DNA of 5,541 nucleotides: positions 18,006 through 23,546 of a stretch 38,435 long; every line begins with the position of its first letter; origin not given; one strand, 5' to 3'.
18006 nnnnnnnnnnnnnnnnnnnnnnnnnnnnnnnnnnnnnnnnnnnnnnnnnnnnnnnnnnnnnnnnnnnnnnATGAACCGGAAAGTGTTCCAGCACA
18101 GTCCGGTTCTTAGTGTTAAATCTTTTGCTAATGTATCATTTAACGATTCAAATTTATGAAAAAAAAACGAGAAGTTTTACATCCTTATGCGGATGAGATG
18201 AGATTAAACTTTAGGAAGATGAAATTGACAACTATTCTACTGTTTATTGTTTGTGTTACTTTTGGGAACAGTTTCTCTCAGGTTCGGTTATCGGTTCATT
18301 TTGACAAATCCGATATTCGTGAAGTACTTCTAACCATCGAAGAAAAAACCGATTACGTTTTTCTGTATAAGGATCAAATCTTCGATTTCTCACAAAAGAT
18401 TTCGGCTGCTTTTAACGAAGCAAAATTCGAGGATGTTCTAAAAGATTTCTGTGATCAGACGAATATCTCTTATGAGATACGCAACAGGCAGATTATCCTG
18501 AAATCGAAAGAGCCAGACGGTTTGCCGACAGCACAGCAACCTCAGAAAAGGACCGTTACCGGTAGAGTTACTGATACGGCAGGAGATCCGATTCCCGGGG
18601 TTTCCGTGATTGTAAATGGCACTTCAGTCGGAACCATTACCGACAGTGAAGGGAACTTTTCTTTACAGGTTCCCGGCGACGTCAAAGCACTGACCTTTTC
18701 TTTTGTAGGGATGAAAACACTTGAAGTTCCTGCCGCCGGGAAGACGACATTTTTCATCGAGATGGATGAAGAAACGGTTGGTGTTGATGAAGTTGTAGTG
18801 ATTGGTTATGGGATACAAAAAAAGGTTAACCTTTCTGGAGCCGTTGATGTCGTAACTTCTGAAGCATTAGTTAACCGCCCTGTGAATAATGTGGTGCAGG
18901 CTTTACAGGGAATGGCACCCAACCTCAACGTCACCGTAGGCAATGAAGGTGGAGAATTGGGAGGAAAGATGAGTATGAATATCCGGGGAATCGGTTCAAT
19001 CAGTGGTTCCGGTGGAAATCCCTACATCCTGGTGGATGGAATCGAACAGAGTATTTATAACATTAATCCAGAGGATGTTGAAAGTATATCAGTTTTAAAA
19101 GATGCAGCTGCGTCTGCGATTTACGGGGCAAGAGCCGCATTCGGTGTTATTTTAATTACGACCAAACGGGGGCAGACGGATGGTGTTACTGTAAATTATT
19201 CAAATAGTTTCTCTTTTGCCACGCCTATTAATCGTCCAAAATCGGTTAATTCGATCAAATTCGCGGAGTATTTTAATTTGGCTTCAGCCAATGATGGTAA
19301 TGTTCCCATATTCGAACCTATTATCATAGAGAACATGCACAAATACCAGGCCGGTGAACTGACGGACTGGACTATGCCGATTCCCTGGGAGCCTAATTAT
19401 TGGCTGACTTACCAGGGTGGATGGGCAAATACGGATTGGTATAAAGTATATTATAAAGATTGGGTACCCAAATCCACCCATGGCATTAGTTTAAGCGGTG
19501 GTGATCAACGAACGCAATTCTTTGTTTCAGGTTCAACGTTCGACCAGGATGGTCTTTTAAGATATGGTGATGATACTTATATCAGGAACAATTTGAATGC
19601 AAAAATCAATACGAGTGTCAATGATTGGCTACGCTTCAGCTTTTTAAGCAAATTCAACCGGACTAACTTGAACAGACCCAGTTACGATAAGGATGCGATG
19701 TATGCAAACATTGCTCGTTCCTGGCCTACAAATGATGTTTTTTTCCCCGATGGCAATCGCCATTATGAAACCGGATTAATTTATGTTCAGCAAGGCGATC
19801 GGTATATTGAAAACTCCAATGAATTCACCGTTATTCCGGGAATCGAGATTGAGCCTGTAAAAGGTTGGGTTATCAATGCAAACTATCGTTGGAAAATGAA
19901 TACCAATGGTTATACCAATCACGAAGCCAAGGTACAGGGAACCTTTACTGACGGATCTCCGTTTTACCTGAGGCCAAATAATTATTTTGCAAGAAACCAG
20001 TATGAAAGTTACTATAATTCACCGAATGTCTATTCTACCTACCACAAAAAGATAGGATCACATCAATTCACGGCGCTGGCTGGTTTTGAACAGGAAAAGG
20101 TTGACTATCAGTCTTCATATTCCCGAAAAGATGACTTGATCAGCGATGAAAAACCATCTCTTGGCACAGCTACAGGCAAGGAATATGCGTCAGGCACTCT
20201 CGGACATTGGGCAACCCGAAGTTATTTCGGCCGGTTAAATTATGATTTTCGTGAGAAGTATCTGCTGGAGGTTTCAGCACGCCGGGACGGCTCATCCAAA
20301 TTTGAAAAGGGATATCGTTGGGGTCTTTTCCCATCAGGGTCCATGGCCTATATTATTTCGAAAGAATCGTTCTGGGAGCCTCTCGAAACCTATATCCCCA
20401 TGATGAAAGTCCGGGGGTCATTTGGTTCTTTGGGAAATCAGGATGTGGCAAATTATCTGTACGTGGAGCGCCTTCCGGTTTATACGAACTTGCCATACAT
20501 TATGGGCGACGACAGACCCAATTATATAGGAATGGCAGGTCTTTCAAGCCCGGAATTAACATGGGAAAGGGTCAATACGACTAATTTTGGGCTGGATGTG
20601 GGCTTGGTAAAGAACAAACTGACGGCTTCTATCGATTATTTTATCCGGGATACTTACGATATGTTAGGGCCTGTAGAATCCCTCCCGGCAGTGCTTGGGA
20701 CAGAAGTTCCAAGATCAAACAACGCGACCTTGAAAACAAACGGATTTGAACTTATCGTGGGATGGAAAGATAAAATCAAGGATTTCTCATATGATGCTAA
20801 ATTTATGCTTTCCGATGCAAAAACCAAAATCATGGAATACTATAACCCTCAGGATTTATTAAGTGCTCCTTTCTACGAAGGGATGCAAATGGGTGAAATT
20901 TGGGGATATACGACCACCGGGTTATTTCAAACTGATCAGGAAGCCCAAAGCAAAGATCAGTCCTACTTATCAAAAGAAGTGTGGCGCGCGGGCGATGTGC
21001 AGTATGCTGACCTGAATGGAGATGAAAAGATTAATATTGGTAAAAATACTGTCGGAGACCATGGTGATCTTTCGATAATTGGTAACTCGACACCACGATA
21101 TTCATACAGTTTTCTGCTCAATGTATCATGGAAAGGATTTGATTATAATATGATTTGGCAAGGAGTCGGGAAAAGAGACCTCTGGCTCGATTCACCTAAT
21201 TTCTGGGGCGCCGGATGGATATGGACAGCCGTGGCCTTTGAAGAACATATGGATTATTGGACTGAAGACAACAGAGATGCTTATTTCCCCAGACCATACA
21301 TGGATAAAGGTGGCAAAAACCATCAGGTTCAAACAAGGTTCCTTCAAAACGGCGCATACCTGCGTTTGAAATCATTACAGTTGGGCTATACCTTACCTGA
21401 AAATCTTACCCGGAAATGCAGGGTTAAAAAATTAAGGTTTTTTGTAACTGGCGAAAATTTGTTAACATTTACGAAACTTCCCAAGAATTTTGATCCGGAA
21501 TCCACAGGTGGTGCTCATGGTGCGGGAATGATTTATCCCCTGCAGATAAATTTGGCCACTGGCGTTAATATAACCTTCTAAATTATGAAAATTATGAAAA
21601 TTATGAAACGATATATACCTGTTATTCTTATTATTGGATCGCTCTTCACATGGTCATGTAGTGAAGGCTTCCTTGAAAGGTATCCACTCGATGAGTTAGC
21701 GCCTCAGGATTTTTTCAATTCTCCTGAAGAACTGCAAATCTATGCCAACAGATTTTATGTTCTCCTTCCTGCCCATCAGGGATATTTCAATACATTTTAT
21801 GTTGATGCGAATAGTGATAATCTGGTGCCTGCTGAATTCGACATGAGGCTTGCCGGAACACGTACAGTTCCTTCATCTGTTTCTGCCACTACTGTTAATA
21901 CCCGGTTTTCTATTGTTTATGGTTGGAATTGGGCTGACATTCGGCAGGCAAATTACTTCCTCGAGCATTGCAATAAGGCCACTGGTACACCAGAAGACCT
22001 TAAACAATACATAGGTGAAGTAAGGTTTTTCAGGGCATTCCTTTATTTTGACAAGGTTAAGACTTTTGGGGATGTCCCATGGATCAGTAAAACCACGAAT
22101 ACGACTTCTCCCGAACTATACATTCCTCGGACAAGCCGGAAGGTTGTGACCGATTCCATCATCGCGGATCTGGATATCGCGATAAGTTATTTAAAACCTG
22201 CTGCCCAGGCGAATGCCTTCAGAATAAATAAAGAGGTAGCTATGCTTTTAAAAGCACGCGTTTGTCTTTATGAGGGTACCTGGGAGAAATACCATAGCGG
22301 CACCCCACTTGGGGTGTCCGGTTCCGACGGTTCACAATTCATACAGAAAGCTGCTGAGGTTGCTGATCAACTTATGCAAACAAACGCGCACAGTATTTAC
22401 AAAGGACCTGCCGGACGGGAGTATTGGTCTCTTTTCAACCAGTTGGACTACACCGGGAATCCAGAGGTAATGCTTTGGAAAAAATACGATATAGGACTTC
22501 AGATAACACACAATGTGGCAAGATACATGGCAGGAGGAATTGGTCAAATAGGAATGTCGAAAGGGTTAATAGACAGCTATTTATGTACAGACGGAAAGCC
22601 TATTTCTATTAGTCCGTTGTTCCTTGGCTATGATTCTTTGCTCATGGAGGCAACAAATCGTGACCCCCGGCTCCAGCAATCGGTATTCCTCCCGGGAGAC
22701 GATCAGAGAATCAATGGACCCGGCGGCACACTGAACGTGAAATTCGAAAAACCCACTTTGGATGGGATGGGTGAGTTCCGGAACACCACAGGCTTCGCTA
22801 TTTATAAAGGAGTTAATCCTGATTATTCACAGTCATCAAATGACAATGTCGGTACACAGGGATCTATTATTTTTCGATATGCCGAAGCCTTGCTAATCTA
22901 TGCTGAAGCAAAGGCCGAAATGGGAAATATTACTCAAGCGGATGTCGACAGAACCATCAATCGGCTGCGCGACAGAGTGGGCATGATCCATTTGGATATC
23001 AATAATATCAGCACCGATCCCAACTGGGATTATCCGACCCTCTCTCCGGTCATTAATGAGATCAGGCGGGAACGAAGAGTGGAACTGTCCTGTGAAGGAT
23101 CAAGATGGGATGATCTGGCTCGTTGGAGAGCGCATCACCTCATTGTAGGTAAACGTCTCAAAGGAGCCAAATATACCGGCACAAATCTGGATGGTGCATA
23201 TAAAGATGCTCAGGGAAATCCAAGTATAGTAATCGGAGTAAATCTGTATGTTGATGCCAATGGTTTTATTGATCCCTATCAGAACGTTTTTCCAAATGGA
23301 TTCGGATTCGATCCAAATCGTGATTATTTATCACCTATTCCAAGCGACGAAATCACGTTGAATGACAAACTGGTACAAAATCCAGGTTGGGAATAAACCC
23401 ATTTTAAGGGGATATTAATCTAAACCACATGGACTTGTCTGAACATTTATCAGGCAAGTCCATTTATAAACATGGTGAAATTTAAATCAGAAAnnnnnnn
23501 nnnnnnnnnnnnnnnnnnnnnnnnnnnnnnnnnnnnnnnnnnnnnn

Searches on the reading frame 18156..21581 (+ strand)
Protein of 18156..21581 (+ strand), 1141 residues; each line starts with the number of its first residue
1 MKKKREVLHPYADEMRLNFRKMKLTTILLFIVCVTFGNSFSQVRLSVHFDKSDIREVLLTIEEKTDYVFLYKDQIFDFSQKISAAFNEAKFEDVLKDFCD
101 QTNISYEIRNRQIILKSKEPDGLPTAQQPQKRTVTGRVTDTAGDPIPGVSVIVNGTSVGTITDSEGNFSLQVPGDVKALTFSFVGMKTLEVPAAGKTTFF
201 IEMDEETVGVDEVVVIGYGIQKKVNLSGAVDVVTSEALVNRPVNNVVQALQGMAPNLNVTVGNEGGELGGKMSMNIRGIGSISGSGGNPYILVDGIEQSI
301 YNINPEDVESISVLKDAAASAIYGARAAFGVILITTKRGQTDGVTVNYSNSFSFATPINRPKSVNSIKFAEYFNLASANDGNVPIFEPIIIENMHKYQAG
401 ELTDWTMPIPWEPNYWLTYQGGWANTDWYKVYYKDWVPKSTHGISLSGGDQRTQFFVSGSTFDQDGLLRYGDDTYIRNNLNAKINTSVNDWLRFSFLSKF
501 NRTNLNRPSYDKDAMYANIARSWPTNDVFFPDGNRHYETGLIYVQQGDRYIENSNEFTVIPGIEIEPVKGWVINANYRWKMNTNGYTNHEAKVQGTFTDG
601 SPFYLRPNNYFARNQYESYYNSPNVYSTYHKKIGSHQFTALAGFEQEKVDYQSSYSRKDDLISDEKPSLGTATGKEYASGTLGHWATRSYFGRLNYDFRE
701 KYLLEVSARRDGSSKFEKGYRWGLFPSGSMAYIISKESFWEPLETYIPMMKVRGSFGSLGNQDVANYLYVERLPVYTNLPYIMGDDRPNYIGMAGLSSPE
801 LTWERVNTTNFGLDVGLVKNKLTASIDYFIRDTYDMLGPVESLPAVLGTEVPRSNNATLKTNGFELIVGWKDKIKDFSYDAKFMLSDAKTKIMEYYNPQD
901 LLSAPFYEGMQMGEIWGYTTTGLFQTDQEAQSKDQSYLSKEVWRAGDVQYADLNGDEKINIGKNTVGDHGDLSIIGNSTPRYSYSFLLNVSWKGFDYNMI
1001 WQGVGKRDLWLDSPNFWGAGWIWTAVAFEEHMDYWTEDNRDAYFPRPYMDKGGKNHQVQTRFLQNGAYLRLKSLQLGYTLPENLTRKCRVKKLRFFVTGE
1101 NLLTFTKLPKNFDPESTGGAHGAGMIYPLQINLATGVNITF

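Call 4: search_protein_families(library=pfam, proteins=[window:18156-21581:+])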
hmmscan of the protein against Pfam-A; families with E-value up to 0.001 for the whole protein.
window:18156-21581:+ (1141 aa): 5 families
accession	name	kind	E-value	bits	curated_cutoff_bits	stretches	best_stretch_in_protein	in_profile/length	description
PF07715.20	Plug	-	2.3e-18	67.1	23.9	1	223-331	2-107/107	TonB-dependent Receptor Plug Domain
PF13715.12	CarbopepD_reg_2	-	2.3e-17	63.2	32.2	1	134-215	1-88/88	CarboxypepD_reg-like domain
PF13620.12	CarboxypepD_reg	-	1.5e-12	48.1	32.3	1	133-192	1-65/82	Carboxypeptidase regulatory-like domain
PF15976.11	CooC_C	-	0.0003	21.2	29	1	132-182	17-65/93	CS1-pili formation C-terminal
PF16344.10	FecR_C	-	0.00061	20.2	24.4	0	48-115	3-70/70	FecR, C-terminal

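Call 82: search_protein_families(library=ncbifam, proteins=[window:18156-21581:+], max_evalue=0.001)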
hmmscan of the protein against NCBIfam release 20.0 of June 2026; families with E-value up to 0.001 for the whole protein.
window:18156-21581:+ (1141 aa): 4 families
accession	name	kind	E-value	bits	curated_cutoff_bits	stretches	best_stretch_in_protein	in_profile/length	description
TIGR04056.1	OMP_RagA_SusC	subfamily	2.1e-258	860.5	368.25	1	132-1141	1-981/981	SusC/RagA family TonB-linked outer membrane protein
TIGR04057.1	SusC_RagA_signa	signature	5.8e-17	61.2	46.2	1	307-337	1-31/31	SusC/RagA subfamily TonB-dependent outer membrane receptor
NF010048.1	PRK13524.1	subfamily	8.1e-05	21.3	493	0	203-342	33-181/744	FepA family TonB-dependent siderophore receptor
NF033510.3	Ca_tandemer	repeat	0.00017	21.9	50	1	120-180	20-78/96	Ca2+-stabilized repeat-containing adhesin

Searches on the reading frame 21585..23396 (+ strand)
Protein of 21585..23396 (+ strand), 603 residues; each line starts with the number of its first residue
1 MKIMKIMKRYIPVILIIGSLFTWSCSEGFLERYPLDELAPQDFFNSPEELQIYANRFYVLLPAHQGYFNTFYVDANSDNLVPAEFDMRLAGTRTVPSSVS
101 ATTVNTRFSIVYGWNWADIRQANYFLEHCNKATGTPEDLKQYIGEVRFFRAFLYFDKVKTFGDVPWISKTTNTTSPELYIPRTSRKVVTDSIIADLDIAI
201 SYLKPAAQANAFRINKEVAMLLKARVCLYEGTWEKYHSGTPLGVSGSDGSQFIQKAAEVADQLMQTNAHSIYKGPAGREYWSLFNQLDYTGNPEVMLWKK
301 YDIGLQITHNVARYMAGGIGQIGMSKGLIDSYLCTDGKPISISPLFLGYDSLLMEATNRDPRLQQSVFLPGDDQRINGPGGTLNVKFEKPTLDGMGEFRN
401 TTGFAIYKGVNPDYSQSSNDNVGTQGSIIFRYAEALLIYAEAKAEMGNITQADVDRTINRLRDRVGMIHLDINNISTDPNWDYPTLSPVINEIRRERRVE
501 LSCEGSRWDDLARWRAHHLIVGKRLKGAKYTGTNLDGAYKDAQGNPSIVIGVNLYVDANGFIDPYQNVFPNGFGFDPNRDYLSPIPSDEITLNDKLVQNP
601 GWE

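Call 4: search_protein_families(library=pfam, proteins=[window:21585-23396:+])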
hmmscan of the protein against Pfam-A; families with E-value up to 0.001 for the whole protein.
window:21585-23396:+ (603 aa): 3 families
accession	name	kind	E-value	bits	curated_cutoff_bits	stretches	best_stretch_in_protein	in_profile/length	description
PF07980.17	SusD_RagB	-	4.8e-50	171.3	23.1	1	309-602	31-297/297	SusD family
PF14322.12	SusD-like_3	-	2.4e-17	64.2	27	1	29-228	2-191/191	Starch-binding associating with outer membrane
PF12771.13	SusD-like_2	-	0.00044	19.6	27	0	103-206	56-153/415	Starch-binding associating with outer membrane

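Call 82: search_protein_families(library=ncbifam, proteins=[window:21585-23396:+], max_evalue=0.001)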
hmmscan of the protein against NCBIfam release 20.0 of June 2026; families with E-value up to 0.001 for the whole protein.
window:21585-23396:+ (603 aa): 2 families
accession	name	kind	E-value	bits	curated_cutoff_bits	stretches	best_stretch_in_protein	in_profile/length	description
NF033071.0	SusD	exception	8.1e-15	54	725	2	102-231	109-235/558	starch-binding outer membrane lipoprotein SusD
NF033072.0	NanU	exception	2.7e-08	33.3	425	1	99-175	88-167/521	SusD family outer membrane lipoprotein NanU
